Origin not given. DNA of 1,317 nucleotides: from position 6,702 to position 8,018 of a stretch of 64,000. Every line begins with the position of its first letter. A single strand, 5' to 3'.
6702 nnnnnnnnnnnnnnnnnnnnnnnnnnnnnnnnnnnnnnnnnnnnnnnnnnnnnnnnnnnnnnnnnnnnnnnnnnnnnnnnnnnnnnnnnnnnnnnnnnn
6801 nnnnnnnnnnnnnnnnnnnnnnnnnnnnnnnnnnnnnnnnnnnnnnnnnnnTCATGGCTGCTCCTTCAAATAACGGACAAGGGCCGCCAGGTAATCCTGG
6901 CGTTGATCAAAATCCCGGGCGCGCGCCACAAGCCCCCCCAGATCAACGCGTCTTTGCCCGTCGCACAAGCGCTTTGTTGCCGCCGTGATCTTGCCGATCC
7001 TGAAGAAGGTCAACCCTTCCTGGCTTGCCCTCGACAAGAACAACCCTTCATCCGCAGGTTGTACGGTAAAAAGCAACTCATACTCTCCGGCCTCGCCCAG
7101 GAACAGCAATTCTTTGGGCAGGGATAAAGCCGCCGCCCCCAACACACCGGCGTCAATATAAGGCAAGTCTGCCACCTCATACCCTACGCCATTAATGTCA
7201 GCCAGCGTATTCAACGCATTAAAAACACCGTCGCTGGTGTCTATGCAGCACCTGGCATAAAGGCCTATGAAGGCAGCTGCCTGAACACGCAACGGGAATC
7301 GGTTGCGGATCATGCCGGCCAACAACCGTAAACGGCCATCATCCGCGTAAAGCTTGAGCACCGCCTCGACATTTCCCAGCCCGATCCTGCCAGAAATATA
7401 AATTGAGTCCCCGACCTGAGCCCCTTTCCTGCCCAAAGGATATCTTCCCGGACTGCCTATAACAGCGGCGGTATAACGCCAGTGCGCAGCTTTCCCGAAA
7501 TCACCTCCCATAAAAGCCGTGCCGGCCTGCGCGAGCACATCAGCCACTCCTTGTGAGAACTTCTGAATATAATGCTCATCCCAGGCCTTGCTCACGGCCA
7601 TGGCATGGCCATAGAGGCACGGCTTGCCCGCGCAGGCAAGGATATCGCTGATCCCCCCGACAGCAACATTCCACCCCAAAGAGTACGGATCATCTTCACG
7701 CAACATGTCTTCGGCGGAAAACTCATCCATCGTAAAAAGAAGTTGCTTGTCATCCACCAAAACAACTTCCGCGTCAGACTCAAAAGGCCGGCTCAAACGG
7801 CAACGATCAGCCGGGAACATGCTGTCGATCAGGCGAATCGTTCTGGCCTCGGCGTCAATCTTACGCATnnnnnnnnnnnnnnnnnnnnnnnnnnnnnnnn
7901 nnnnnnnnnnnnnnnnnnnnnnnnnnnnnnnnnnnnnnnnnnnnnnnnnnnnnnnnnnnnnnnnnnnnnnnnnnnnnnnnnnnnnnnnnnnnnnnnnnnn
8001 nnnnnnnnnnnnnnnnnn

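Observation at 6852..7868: PurM-like (AIR-synthase-related) ATPase embedded in a lipid operon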

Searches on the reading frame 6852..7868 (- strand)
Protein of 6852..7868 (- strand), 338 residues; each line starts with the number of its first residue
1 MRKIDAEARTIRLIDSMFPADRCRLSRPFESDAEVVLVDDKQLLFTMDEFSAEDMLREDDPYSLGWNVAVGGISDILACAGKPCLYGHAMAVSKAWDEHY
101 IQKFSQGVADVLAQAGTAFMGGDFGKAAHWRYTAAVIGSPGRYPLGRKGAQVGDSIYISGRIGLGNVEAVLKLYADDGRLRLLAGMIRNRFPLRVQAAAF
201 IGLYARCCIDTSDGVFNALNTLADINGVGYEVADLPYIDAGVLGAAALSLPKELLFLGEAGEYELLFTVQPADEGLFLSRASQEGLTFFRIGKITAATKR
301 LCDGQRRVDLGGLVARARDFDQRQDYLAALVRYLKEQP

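Call 3: search_protein_families(library=pfam, proteins=[window:6852-7868:-])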
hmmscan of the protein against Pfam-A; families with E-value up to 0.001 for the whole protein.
window:6852-7868:- (338 aa): 2 families
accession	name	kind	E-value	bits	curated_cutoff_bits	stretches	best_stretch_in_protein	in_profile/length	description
PF00586.29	AIRS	-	3.8e-13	50.3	24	1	31-138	2-110/112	AIR synthase related protein, N-terminal domain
PF02769.27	AIRS_C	-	3.5e-06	27.7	23.1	1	151-298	1-149/156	AIR synthase related protein, C-terminal domain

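Call 5: search_protein_families(library=ncbifam, proteins=[window:6852-7868:-], max_evalue=0.01)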
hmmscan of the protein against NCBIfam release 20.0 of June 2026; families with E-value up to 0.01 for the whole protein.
window:6852-7868:- (338 aa): 10 families
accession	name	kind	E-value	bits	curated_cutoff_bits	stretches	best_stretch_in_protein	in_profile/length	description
TIGR01379.1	thiL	equivalog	2.4e-33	115.5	184.15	1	26-300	20-299/320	thiamine-phosphate kinase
NF004353.0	PRK05731.2-2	equivalog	9.6e-26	90.6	301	1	27-274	16-264/311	thiamine-phosphate kinase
NF004350.0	PRK05731.1-1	equivalog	1.6e-18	66.7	441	1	32-302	30-304/325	thiamine-phosphate kinase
NF004351.0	PRK05731.1-4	equivalog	7.6e-17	61.4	324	1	31-234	39-244/321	thiamine-phosphate kinase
NF004354.0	PRK05731.2-3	equivalog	1.6e-16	60.5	204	1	60-299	45-264/273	thiamine-phosphate kinase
TIGR00476.1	selD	equivalog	2.6e-12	46.6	125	1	30-173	45-187/311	selenide, water dikinase SelD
NF002098.0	PRK00943.1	equivalog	2.2e-07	30.1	299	1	31-172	50-190/347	selenide, water dikinase SelD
TIGR04049.1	AIR_rel_sll0787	hypoth_equivalog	2.2e-06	27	321.3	1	31-157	44-165/318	sll0787 family AIR synthase-like protein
TIGR02124.1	hypE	equivalog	0.00015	20.9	251.6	1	13-164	16-171/332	hydrogenase expression/formation protein HypE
TIGR03267.1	methan_mark_2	hypoth_equivalog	0.0008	18.6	365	1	29-128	43-138/323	methanogenesis marker 2 protein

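Call 7: find_homologous_proteins(query=window:6852-7865:-)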
Query window:6852-7865:- (337 aa): 235 proteins with E <= 0.001 among 8000 candidates; the best 120 are listed.
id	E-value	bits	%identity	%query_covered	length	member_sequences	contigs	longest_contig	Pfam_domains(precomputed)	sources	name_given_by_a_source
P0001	1.3e-216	736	98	100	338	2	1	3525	PF00586.30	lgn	-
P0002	4.2e-138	478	62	100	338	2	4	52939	PF00586.30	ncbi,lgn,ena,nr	ncbi:MAG: thiamine-monophosphate kinase [Candidatus Omnitrophica bacterium]|nr:thiamine-monophosphat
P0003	1.4e-137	476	62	100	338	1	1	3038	PF00586.30,PF02769.28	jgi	jgi:thiamine-monophosphate kinase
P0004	1.8e-136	473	62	100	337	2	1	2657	PF00586.30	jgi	jgi:thiamine-monophosphate kinase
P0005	3.8e-136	472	62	100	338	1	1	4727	PF00586.30,PF02769.28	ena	-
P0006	4.0e-136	472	61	100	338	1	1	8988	PF00586.30,PF02769.28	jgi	jgi:thiamine-monophosphate kinase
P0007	8.6e-136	471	61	100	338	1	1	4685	PF00586.30,PF02769.28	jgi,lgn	-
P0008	1.6e-135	470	60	100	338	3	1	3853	PF00586.30,PF02769.28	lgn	-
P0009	7.1e-135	468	60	100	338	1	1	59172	PF00586.30,PF02769.28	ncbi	ncbi:AIR synthase related protein [Candidatus Omnitrophota bacterium]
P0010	2.6e-134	466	62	100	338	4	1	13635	PF00586.30,PF02769.28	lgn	-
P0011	3.0e-134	466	62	100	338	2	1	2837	PF00586.30,PF02769.28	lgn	-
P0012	5.9e-134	465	61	100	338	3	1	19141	PF00586.30,PF02769.28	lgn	-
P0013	1.3e-133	463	60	100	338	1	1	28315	PF00586.30,PF02769.28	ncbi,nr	ncbi:MAG: AIR synthase related protein [Candidatus Omnitrophota bacterium]|nr:AIR synthase related p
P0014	2.5e-133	463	60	100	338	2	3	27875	PF00586.30,PF02769.28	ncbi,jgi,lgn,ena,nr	ncbi:MAG: thiamine-monophosphate kinase [Candidatus Omnitrophica bacterium]|nr:thiamine-monophosphat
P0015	3.0e-132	459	61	99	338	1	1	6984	PF00586.30,PF02769.28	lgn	-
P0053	3.1e-97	344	47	99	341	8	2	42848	PF00586.30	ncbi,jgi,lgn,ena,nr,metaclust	ncbi:MAG: hypothetical protein AMS17_01940 [Spirochaetes bacterium DG_61]|nr:MAG: hypothetical prote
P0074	1.1e-94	336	48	97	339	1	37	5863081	PF00586.30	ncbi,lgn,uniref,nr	ncbi:thiamine monophosphate kinase [Desulfosporosinus orientis DSM 765]|uniref:Thiamine monophosphat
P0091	1.5e-93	332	48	98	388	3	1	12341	PF00586.30,PF02769.28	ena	-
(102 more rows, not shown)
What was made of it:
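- Many relatives are labelled 'thiamine-monophosphate kinase' by their sources (call 7).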

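Call 9: find_encoding_contigs(protein=P0074, flank=10000, max_places=2)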
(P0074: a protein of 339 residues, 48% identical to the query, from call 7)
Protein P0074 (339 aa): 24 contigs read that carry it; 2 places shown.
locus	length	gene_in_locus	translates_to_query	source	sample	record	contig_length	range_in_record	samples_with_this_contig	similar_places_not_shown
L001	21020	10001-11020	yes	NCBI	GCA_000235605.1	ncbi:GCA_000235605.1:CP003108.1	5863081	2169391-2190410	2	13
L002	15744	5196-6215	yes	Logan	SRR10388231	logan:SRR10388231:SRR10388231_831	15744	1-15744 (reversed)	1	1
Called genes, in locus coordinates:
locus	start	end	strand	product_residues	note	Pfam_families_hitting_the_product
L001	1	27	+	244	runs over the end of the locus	PF03824:NicO, PF13386:DsbD_2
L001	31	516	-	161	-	PF03264:Cytochrom_NNT, PF02085:Cytochrom_CIII (faint), PF22113:Mtrc-MtrF_II-IV_dom (weak), PF14537:Cytochrom_c3_2 (faint)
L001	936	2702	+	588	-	PF22673:MCP-like_PDC_1, PF00015:MCPsignal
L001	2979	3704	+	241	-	PF00484:Pro_CA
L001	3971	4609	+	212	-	PF09335:VTT_dom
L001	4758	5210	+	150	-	PF12844:HTH_19, PF01381:HTH_3 (weak)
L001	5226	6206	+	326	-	PF01040:UbiA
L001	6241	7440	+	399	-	PF00724:Oxidored_FMN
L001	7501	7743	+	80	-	PF00550:PP-binding (weak)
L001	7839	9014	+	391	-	PF00155:Aminotran_1_2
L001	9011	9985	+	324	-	PF00781:DAGK_cat, PF19279:YegS_C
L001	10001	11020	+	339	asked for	PF00586:AIRS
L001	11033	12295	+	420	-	PF00109:ketoacyl-synt, PF00108:Thiolase_N (faint), PF02801:Ketoacyl-synt_C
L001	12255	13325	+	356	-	PF01073:3Beta_HSD, PF01370:Epimerase, PF02719:Polysacc_synt_2, PF04321:RmlD_sub_bind (weak), PF05368:NmrA, PF13460:NAD_binding_10, PF16363:GDP_Man_Dehyd, PF07993:NAD_binding_4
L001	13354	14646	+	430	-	PF04055:Radical_SAM, PF13186:SPASM (weak)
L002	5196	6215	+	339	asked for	PF00586:AIRS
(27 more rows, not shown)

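Call 10: find_encoding_contigs(protein=P0009, flank=10000, max_places=2)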
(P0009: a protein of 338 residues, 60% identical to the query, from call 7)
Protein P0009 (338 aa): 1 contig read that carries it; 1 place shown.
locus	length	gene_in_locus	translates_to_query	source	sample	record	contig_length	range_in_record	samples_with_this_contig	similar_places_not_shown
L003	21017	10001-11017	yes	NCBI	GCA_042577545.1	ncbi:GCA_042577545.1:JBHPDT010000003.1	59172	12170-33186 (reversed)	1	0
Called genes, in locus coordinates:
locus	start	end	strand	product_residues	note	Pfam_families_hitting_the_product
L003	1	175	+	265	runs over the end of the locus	PF07929:PRiA4_ORF3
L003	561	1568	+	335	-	PF17761:DUF1016_N, PF06250:YhcG_C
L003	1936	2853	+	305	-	PF00149:Metallophos, PF12850:Metallophos_2 (weak)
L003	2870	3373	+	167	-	-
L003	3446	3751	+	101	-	PF12728:HTH_17 (weak), PF13411:MerR_1 (faint)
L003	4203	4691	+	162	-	PF22381:Staph_reg_Sar_Rot (weak), PF12802:MarR_2, PF01047:MarR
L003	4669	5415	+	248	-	PF01738:DLH (faint), PF02129:Peptidase_S15 (weak), PF20434:BD-FAE (faint), PF00561:Abhydrolase_1, PF12146:Hydrolase_4, PF12697:Abhydrolase_6, PF03959:FSH1 (faint)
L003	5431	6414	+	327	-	PF01040:UbiA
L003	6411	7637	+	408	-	PF00724:Oxidored_FMN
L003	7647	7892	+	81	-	PF00550:PP-binding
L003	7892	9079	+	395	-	PF00155:Aminotran_1_2, PF01212:Beta_elim_lyase (weak)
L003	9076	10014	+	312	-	PF00781:DAGK_cat, PF19279:YegS_C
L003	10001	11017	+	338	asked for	PF00586:AIRS, PF02769:AIRS_C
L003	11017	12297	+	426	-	PF00109:ketoacyl-synt, PF00108:Thiolase_N (weak), PF02801:Ketoacyl-synt_C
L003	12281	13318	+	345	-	PF01073:3Beta_HSD, PF01370:Epimerase, PF02719:Polysacc_synt_2, PF04321:RmlD_sub_bind, PF05368:NmrA, PF13460:NAD_binding_10, PF16363:GDP_Man_Dehyd, PF07993:NAD_binding_4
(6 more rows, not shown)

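Call 11: find_encoding_contigs(protein=P0053, flank=10000, max_places=2)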
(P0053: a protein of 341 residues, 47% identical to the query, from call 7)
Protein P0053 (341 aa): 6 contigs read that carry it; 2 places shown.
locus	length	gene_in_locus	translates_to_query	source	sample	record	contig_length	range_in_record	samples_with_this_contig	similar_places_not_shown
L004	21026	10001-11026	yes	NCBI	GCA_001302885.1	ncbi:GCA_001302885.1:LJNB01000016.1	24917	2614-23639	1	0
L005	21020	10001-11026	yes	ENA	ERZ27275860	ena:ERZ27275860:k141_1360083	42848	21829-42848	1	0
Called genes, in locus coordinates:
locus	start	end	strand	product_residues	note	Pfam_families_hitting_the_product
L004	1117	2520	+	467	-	PF00072:Response_reg, PF00158:Sigma54_activat, PF14532:Sigma54_activ_2, PF07728:AAA_5 (faint), PF25601:AAA_lid_14, PF02954:HTH_8 (weak)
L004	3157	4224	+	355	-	PF02558:ApbA, PF08546:ApbA_C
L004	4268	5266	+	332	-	PF01073:3Beta_HSD, PF01370:Epimerase, PF04321:RmlD_sub_bind, PF13460:NAD_binding_10, PF16363:GDP_Man_Dehyd, PF07993:NAD_binding_4 (weak)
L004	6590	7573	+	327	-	PF01040:UbiA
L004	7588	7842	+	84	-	PF00550:PP-binding (weak)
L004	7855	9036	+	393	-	PF00155:Aminotran_1_2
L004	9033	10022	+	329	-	PF00781:DAGK_cat, PF19279:YegS_C (weak)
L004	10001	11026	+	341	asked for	PF00586:AIRS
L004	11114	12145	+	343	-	PF01073:3Beta_HSD, PF01370:Epimerase, PF02719:Polysacc_synt_2, PF04321:RmlD_sub_bind (weak), PF05368:NmrA (weak), PF13460:NAD_binding_10, PF16363:GDP_Man_Dehyd, PF07993:NAD_binding_4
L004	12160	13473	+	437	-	PF04055:Radical_SAM, PF13353:Fer4_12 (weak)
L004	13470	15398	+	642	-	PF00501:AMP-binding, PF23562:AMP-binding_C_3 (weak)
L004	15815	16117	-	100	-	-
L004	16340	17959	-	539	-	PF01875:Memo, PF01871:AMMECR1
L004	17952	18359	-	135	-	PF22746:SHOCT-like_DUF2089-C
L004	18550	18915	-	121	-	PF09862:DUF2089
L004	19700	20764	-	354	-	PF04464:Glyphos_transf, PF02350:Epimerase_2 (weak)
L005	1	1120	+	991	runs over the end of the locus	PF00672:HAMP, PF00989:PAS, PF08448:PAS_4, PF13426:PAS_9, PF02518:HATPase_c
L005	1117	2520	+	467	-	PF00072:Response_reg, PF00158:Sigma54_activat, PF14532:Sigma54_activ_2, PF07728:AAA_5 (faint), PF25601:AAA_lid_14, PF02954:HTH_8 (weak)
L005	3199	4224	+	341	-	PF02558:ApbA, PF08546:ApbA_C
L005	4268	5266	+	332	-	PF01073:3Beta_HSD, PF01370:Epimerase, PF04321:RmlD_sub_bind, PF13460:NAD_binding_10, PF16363:GDP_Man_Dehyd, PF07993:NAD_binding_4 (weak)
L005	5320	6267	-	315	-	PF00378:ECH_1, PF16113:ECH_2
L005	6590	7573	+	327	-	PF01040:UbiA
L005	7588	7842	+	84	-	PF00550:PP-binding (weak)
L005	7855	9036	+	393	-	PF00155:Aminotran_1_2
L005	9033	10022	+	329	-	PF00781:DAGK_cat, PF19279:YegS_C (weak)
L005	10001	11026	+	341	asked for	PF00586:AIRS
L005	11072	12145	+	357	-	PF01073:3Beta_HSD, PF01370:Epimerase, PF02719:Polysacc_synt_2, PF04321:RmlD_sub_bind (weak), PF05368:NmrA (weak), PF13460:NAD_binding_10, PF16363:GDP_Man_Dehyd, PF07993:NAD_binding_4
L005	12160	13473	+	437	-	PF04055:Radical_SAM, PF13353:Fer4_12 (weak)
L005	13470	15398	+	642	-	PF00501:AMP-binding, PF23562:AMP-binding_C_3 (weak)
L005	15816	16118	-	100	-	-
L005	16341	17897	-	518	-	PF01875:Memo, PF01871:AMMECR1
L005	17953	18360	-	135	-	PF22746:SHOCT-like_DUF2089-C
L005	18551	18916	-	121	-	PF09862:DUF2089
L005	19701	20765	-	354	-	PF04464:Glyphos_transf, PF02350:Epimerase_2 (weak)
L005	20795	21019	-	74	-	?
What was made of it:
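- Closest known: Bacterial sphingolipid genes. Same: One variant (L004) carries an acyl-ACP-synthetase-like AMP-binding gene instead of the KAS (call 11).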

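Call 15: search_solved_structures(query=window:6852-7865:-, max_evalue=0.01, show_alignments=3)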
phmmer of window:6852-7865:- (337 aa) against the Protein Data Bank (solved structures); distinct sequences matched with E-value up to 0.01: 10.
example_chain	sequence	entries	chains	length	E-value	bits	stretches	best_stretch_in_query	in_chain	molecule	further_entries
1vqv_A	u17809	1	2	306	6.1e-15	58.5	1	31-268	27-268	thiamine monophosphate kinase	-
2yxz_A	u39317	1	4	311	6.3e-15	58.5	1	29-296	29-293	Thiamin-monophosphate kinase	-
3c9r_A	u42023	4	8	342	8.5e-15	58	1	31-268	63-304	Thiamine monophosphate kinase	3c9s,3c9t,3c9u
5cc8_A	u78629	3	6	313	1.3e-14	57.4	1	39-298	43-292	Thiamine-monophosphate kinase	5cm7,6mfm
5dd7_A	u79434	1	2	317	1.3e-14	57.4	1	39-298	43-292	Thiamine-monophosphate kinase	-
3mcq_A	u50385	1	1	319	8.7e-13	51.4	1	57-301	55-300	Thiamine-monophosphate kinase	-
6xep_A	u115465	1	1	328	4.4e-11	45.8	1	39-303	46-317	Thiamine-monophosphate kinase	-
8yks_B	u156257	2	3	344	7.2e-07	32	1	59-274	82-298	Thiamine-monophosphate kinase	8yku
2z1e_A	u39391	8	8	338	4.2e-06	29.5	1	31-295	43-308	Hydrogenase expression/formation protein HypE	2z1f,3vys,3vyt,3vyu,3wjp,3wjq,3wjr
3u0o_A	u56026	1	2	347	0.0091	18.5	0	56-169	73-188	Selenide, water dikinase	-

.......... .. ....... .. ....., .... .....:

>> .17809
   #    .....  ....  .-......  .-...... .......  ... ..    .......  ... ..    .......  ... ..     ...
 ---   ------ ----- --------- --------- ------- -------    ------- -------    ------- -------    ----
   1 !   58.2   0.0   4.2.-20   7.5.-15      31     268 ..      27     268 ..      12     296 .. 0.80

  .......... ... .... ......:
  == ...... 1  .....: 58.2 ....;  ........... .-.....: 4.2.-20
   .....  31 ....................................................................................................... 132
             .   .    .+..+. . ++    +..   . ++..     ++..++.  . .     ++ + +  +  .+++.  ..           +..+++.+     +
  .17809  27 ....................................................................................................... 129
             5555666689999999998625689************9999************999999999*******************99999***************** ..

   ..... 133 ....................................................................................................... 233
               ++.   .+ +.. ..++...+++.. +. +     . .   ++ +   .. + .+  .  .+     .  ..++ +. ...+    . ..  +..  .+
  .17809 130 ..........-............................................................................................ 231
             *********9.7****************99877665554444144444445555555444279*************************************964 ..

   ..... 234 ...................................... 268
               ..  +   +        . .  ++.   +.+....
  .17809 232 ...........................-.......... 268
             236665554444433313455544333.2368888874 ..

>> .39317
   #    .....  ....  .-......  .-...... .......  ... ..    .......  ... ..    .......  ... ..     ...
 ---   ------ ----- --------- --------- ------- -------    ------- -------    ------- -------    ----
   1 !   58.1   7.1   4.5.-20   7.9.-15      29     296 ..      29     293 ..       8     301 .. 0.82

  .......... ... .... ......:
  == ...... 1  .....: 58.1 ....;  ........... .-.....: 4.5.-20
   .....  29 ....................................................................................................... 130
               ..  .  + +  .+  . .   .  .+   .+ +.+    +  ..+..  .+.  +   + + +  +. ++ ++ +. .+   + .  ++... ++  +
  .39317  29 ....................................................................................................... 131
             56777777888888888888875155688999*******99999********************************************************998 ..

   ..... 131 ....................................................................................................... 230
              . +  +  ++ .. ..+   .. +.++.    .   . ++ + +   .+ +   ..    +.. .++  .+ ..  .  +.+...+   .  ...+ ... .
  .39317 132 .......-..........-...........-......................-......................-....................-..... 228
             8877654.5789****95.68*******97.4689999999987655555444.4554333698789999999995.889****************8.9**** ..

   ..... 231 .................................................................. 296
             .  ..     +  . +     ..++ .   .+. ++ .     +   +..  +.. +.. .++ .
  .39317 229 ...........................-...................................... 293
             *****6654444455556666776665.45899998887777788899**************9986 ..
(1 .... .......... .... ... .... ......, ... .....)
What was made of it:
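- All eight best solved-structure sequence matches are ThiL (call 15).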

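Call 17: find_related_loci(query=A1, collection=genome_contigs, flank=10000)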
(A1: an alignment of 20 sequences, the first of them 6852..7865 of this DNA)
Query A1 (337 aa) in genome_contigs; peptide patterns used: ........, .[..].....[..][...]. (x = any residue, [..] = any of these).
277 stretches matched a pattern; 225 encode a relative of the query (tblastn E <= 1e-3); the best 80 are kept; 80 distinct loci.
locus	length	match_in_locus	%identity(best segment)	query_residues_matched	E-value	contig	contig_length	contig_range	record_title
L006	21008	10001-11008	62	2-337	2e-147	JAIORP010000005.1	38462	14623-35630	MAG: Candidatus Omnitrophota bacterium isolate SMBSF21 20074_Bin_2_contigs_1_c_000000000121, whole genome shotgun sequen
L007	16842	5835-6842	60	1-336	5e-140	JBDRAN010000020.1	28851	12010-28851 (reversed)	MAG: Candidatus Omnitrophota bacterium isolate MEGAHIT-group-1.1004 k141_219899, whole genome shotgun sequence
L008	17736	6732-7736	59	1-335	3e-136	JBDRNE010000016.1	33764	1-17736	MAG: Candidatus Omnitrophota bacterium isolate MEGAHIT-group-1.87 k141_41174, whole genome shotgun sequence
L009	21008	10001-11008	60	1-336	4e-135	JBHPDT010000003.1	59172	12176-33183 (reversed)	Candidatus Omnitrophota bacterium isolate SAG AM-311-C11 NODE_3_length_59172_cov_32.485850, whole genome shotgun sequenc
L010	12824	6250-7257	57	1-336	1e-133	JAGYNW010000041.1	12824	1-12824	MAG: Candidatus Omnitrophota bacterium isolate M55B153 41, whole genome shotgun sequence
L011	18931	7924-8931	60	1-336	1e-141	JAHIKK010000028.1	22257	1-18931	MAG: Candidatus Omnitrophota bacterium isolate KR13_N1.mb.50 KR13_N1.mb.50_k141_49412, whole genome shotgun sequence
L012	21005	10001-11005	57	2-336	3e-129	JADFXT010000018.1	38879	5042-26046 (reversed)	MAG: Candidatus Omnitrophota bacterium isolate nDJH15bin6 nDJH15_bin6_NODE_18_length_38879_cov_7.718389, whole genome sh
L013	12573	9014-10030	49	1-336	9e-113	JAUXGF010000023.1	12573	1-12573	MAG: Calditrichaceae bacterium isolate CSMAG_2922 CSMAG_2922_k117_1778264_length_12573_cov_8.0000, whole genome shotgun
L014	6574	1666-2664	52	3-334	3e-111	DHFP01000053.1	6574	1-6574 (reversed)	MAG TPA_asm: Clostridiales bacterium UBA4821 UBA4821_contig_105319, whole genome shotgun sequence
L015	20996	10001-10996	49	6-336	2e-110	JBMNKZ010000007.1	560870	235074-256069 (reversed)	MAG: Bacillota bacterium isolate SBF912LR0HQ0055 contig_52043, whole genome shotgun sequence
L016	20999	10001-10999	52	3-334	2e-108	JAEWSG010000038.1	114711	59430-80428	MAG: Bacillota bacterium isolate OH_SBrB_95 k127_1042853, whole genome shotgun sequence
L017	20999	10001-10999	53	3-334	2e-108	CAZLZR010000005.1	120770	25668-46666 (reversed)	MAG TPA_asm: uncultured Acetivibrio sp. isolate binchicken_co152_19 genome assembly, contig: NODE_165_length_120770_cov_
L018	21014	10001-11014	51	1-336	1e-107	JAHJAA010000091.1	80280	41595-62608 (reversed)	MAG: Proteobacteria bacterium isolate Modern_marine.mb.199 Modern_marine.mb.199_k141_2599931, whole genome shotgun seque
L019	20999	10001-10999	48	3-334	5e-106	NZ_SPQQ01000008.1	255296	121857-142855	Desulfosporosinus fructosivorans strain 63.6F NODE_8_length_255296_cov_37.026016, whole genome shotgun sequence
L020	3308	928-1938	46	6-337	5e-108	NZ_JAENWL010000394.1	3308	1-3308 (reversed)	MAG: Clostridium sp. isolate 5_8_m_bin11 k141_570581_length_3308_cov_196.0000, whole genome shotgun sequence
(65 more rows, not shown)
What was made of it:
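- Checked: One homologue is 98% identical, more than 100 others are 44-62% identical (E 1e-92 to 1e-138; call 7), and 225 species genomes encode relatives (call 17).
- The distribution is sporadic, 225 of 185,579 species genomes (call 17), whereas ThiL is near-universal in thiamine producers.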
